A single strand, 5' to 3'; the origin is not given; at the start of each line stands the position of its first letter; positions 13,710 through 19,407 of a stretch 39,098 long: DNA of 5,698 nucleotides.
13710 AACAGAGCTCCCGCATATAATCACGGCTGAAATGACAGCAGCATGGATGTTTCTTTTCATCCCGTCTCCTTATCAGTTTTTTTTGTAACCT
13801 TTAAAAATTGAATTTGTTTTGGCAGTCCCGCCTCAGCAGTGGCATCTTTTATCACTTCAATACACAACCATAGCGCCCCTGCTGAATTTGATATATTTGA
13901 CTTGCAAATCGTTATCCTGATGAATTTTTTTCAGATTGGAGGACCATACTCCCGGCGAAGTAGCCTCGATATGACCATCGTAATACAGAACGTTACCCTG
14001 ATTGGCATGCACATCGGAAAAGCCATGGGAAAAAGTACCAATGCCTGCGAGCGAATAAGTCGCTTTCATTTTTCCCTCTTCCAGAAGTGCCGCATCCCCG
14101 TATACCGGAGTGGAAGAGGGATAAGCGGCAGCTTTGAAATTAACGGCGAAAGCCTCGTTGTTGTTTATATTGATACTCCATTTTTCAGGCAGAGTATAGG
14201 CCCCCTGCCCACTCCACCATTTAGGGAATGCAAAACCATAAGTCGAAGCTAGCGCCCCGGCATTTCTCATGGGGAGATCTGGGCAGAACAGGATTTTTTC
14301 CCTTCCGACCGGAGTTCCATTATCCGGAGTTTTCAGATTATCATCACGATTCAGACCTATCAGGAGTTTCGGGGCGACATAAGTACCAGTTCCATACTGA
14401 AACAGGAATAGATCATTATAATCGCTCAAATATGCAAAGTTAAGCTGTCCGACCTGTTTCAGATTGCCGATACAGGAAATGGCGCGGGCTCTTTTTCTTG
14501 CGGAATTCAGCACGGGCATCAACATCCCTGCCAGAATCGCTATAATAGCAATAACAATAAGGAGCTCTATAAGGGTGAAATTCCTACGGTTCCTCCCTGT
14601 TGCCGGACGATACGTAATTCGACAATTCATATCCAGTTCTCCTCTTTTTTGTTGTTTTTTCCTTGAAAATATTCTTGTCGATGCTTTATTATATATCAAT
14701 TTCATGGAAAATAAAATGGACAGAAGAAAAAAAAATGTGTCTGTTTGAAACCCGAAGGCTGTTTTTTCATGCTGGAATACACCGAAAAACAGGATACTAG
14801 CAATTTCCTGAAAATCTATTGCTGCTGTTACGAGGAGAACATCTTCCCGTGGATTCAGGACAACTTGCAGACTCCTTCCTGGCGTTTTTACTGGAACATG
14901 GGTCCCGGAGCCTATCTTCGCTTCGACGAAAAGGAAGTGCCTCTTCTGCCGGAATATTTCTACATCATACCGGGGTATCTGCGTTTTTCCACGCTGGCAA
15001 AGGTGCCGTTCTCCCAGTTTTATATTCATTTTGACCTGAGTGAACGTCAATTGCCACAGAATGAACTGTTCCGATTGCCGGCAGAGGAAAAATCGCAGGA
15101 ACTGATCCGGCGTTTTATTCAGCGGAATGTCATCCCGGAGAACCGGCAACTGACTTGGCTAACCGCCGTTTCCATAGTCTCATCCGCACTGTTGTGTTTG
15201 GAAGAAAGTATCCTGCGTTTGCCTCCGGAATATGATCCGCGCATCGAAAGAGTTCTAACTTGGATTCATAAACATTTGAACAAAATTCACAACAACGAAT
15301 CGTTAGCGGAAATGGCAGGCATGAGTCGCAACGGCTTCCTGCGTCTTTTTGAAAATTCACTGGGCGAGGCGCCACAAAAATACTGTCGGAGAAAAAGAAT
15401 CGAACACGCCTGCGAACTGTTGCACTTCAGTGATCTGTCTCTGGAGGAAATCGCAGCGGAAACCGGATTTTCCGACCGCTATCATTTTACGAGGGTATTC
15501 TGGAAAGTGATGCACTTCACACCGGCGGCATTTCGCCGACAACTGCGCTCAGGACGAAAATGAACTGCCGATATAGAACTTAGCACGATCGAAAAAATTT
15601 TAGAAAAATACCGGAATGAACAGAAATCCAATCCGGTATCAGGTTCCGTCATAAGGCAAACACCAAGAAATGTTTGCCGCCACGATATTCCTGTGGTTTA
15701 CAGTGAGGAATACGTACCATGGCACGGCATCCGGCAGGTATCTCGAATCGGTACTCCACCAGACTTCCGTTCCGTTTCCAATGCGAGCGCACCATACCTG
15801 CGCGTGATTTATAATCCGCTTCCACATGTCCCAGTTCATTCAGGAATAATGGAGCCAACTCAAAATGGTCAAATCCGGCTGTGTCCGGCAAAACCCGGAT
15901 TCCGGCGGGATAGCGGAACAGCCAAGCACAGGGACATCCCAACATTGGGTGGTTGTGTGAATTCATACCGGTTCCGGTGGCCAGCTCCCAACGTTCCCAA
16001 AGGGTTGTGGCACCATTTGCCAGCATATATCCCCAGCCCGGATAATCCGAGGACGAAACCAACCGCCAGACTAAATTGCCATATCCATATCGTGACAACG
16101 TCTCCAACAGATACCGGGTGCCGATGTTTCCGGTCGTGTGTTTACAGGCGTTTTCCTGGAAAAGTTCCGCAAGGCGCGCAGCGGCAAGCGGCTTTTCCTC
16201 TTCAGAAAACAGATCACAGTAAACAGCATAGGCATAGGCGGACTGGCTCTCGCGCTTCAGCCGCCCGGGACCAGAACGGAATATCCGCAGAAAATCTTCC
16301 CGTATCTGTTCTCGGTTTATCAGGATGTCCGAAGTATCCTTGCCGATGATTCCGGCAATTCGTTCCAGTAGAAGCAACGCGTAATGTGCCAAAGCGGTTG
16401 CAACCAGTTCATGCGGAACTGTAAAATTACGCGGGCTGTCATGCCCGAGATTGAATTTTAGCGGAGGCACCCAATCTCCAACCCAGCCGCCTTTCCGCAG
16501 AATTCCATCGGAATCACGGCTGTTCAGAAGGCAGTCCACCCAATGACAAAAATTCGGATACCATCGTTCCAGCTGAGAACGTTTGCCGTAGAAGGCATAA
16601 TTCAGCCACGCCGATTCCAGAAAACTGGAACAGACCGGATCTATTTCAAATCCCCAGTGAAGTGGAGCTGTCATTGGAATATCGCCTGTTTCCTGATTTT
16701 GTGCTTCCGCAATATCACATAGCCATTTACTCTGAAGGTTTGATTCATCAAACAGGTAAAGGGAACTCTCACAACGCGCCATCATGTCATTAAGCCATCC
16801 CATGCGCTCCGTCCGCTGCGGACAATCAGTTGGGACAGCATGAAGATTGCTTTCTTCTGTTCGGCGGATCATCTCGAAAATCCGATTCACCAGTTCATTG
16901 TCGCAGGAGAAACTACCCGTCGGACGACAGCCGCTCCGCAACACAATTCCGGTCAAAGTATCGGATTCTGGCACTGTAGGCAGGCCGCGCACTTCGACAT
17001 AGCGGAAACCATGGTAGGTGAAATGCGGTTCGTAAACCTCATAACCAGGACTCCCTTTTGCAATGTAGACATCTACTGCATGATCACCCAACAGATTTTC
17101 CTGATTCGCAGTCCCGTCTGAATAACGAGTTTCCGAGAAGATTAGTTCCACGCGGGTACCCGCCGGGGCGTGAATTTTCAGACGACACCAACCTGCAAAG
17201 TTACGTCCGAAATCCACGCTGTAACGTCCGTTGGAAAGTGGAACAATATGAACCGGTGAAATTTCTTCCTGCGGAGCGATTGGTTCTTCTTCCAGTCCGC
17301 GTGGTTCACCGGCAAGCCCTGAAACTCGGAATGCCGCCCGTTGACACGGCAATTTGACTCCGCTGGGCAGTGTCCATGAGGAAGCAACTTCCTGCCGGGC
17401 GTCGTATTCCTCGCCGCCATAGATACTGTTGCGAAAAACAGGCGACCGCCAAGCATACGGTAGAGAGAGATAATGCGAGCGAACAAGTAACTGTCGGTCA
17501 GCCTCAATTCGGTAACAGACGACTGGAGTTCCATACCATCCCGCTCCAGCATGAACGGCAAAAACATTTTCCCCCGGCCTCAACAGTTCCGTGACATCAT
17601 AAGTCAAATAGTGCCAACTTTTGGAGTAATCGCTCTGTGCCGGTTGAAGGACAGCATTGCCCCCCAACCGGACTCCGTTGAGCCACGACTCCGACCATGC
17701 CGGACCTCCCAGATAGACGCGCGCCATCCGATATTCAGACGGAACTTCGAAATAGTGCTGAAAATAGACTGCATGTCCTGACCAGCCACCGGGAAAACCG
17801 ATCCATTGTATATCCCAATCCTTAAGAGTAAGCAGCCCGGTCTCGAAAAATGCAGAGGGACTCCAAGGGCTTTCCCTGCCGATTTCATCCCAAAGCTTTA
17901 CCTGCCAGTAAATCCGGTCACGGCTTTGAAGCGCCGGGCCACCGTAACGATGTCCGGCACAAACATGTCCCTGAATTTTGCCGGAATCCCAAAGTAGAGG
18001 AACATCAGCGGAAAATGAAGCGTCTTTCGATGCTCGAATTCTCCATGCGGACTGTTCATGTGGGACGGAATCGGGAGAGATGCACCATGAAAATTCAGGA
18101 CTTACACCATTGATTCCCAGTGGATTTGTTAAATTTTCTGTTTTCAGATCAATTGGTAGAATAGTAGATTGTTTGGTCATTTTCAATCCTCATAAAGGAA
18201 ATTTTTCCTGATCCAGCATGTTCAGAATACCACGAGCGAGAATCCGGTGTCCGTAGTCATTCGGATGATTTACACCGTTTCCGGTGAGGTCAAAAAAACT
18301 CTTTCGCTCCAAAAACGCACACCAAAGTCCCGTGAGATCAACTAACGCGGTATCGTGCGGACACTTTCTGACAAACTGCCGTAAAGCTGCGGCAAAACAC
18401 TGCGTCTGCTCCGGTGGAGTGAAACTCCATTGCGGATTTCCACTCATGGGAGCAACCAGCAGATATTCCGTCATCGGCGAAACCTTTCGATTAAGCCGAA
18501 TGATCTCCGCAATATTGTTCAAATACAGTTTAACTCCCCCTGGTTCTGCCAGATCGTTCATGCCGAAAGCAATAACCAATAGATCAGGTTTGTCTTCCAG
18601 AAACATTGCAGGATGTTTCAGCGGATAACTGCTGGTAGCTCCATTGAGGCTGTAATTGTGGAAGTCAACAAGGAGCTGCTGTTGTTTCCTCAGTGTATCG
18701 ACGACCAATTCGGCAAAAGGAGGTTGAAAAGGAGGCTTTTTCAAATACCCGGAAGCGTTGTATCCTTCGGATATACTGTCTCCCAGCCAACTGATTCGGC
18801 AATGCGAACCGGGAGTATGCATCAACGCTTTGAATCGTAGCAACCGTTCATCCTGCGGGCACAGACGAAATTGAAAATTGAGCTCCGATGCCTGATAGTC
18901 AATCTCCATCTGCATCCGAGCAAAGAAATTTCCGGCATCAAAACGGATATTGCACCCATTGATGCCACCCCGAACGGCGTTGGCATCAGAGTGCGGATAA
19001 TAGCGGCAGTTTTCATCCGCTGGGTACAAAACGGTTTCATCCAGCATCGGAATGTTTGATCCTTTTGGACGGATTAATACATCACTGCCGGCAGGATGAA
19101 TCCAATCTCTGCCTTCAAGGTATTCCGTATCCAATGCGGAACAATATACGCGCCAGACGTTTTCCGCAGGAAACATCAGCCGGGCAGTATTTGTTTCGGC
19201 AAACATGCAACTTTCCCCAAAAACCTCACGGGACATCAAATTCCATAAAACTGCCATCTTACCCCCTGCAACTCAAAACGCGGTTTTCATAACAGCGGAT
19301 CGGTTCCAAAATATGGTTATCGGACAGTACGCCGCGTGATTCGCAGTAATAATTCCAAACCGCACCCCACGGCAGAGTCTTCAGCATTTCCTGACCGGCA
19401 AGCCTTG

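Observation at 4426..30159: A tRNA-Lys-integrated ~25.7-kb island appears to carry an entire rhamnoside-utilisation locus as cargo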

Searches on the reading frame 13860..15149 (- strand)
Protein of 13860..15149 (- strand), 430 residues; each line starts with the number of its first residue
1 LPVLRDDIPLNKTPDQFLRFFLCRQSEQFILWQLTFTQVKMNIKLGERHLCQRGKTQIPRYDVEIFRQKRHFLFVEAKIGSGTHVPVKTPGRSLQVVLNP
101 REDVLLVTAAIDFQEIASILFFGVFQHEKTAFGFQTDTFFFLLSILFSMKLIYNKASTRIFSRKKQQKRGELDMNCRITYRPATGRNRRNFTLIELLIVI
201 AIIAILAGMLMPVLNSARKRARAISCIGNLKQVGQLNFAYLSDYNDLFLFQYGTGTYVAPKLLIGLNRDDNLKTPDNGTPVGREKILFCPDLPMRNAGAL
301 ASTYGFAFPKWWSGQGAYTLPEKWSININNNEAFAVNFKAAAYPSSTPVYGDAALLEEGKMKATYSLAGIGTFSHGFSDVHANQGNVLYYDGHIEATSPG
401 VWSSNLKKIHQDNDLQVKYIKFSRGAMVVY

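Call 8: search_protein_families(library=pfam, proteins=[window:13860-15149:-], max_evalue=0.01)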
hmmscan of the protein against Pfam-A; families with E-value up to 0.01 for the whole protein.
window:13860-15149:- (430 aa): 1 family
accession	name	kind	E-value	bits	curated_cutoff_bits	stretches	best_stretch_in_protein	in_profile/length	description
PF07963.17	N_methyl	-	1.2e-07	31.4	21.2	1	191-211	7-27/27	Prokaryotic N-terminal methylation motif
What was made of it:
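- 13857..14630 (-): Cargo: 257-aa protein with a prepilin-type N-terminal methylation motif (pseudopilin-like). Pfam N_methyl, 1.2e-7, on the longer ORF (call 8).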

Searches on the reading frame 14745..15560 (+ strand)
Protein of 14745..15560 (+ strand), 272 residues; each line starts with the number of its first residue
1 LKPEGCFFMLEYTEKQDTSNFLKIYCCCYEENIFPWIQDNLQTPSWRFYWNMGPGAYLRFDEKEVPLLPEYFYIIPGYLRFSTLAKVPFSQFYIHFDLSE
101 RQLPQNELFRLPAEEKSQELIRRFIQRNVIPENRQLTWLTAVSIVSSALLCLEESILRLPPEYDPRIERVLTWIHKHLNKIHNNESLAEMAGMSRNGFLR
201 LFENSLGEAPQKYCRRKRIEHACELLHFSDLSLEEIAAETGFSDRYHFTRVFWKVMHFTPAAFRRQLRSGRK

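Call 8: search_protein_families(library=pfam, proteins=[window:14745-15560:+], max_evalue=0.01)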
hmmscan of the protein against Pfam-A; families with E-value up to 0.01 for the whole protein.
window:14745-15560:+ (272 aa): 2 families
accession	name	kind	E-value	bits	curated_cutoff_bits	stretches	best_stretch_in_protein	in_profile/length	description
PF12833.13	HTH_18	-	2.5e-21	76.2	33.6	1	187-266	1-80/80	Helix-turn-helix domain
PF00165.29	HTH_AraC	-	6.7e-11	42.5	26.6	1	229-265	7-42/42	Bacterial regulatory helix-turn-helix proteins, AraC family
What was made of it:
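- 14745..15563 (+): Cargo: AraC-family regulator. Pfam HTH_18, 2.5e-21 (call 8).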

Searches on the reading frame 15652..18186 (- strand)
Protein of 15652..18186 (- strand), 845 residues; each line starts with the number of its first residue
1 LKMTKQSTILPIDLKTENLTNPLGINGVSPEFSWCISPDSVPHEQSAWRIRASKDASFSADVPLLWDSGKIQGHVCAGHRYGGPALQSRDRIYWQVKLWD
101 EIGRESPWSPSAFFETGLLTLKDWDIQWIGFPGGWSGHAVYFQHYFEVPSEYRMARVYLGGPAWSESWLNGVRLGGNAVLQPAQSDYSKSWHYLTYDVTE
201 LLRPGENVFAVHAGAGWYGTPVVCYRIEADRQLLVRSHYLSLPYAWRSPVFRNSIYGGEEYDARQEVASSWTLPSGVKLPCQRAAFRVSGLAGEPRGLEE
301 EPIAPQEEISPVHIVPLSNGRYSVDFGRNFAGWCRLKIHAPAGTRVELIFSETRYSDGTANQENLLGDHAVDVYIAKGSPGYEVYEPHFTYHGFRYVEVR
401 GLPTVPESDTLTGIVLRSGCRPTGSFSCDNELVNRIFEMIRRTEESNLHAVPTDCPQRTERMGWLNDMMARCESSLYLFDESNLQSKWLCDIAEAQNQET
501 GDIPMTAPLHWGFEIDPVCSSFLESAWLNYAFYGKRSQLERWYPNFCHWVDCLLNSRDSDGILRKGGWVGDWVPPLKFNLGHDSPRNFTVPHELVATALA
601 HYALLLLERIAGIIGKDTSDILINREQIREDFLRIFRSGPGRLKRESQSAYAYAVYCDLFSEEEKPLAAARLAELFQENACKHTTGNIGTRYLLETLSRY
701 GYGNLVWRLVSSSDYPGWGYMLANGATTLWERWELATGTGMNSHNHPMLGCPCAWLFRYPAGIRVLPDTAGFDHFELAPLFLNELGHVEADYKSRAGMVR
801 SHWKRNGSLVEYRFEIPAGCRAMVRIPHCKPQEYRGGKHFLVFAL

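Call 8: search_protein_families(library=pfam, proteins=[window:15652-18186:-], max_evalue=0.01)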
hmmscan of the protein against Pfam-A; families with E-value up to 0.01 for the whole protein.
window:15652-18186:- (845 aa): 5 families
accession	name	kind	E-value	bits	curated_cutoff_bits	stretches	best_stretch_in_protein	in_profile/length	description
PF17389.8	Bac_rhamnosid6H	-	1.4e-74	251.9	24.5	1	423-758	3-337/339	Bacterial alpha-L-rhamnosidase 6 hairpin glycosidase domain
PF25788.1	Ig_Rha78A_N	-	8.5e-28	97.1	27.4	1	12-119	2-104/105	Rha78A-like, N-terminal immunoglobulin domain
PF05592.18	Bac_rhamnosid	-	3.2e-25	88.4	22.2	1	318-416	4-101/102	Bacterial alpha-L-rhamnosidase concanavalin-like domain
PF08531.16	Bac_rhamnosid_N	-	3e-20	73.2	25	1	153-222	4-72/172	Alpha-L-rhamnosidase N-terminal domain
PF17390.7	Bac_rhamnosid_C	-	3.8e-15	55.9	22.1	1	762-834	1-71/78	Bacterial alpha-L-rhamnosidase C-terminal domain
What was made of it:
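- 15649..18180 (-): Cargo: GH78 alpha-L-rhamnosidase, 843 aa. Five rhamnosidase Pfam domains (call 8).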

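Call 20: find_encoding_contigs(protein=window:15652-18186:-, flank=10000, max_places=10)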
Protein window:15652-18186:- (845 aa): no gene with exactly this product is on record in the collection.

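Call 61: search_solved_structures(query=window:15652-18180:-, max_evalue=1e-10)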
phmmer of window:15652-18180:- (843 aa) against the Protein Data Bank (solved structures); distinct sequences matched with E-value up to 1e-10: 3.
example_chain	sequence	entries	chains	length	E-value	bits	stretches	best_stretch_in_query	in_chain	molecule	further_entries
6i60_A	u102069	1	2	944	1.7e-125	423.2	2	6-616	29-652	Alpha-rhamnosidase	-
3w5m_A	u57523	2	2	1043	2.7e-102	346.5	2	137-831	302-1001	Putative rhamnosidase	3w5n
6gsz_A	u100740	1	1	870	5e-80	272.8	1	17-806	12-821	Alpha-L-rhamnosidase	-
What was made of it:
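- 15649..18180 (-): PDB 6i60, 1.7e-125 (call 61).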

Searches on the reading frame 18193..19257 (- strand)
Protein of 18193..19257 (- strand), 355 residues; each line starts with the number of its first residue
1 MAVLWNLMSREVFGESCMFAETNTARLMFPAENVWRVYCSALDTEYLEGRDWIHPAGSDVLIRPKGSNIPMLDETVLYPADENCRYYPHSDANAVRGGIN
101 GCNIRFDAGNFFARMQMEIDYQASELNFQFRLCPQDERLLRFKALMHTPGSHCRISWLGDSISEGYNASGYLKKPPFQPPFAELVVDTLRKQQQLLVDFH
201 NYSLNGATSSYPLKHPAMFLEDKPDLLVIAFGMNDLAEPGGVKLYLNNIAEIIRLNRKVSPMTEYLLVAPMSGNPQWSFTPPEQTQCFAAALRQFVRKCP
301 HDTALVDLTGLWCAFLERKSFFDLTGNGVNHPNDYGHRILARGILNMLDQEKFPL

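Call 8: search_protein_families(library=pfam, proteins=[window:18193-19257:-], max_evalue=0.01)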
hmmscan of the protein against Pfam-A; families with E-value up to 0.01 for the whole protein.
window:18193-19257:- (355 aa): 2 families
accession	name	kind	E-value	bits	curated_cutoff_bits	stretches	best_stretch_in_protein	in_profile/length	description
PF13472.12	Lipase_GDSL_2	-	1.1e-17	65.5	32.9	1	158-339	2-178/178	GDSL-like Lipase/Acylhydrolase family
PF00657.28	Lipase_GDSL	-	1.3e-08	35.7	23.6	1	158-343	4-207/208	GDSL-like Lipase/Acylhydrolase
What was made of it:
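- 18190..19257 (-): Cargo: SGNH/GDSL esterase. Pfam Lipase_GDSL_2, 1.1e-17 (call 8).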
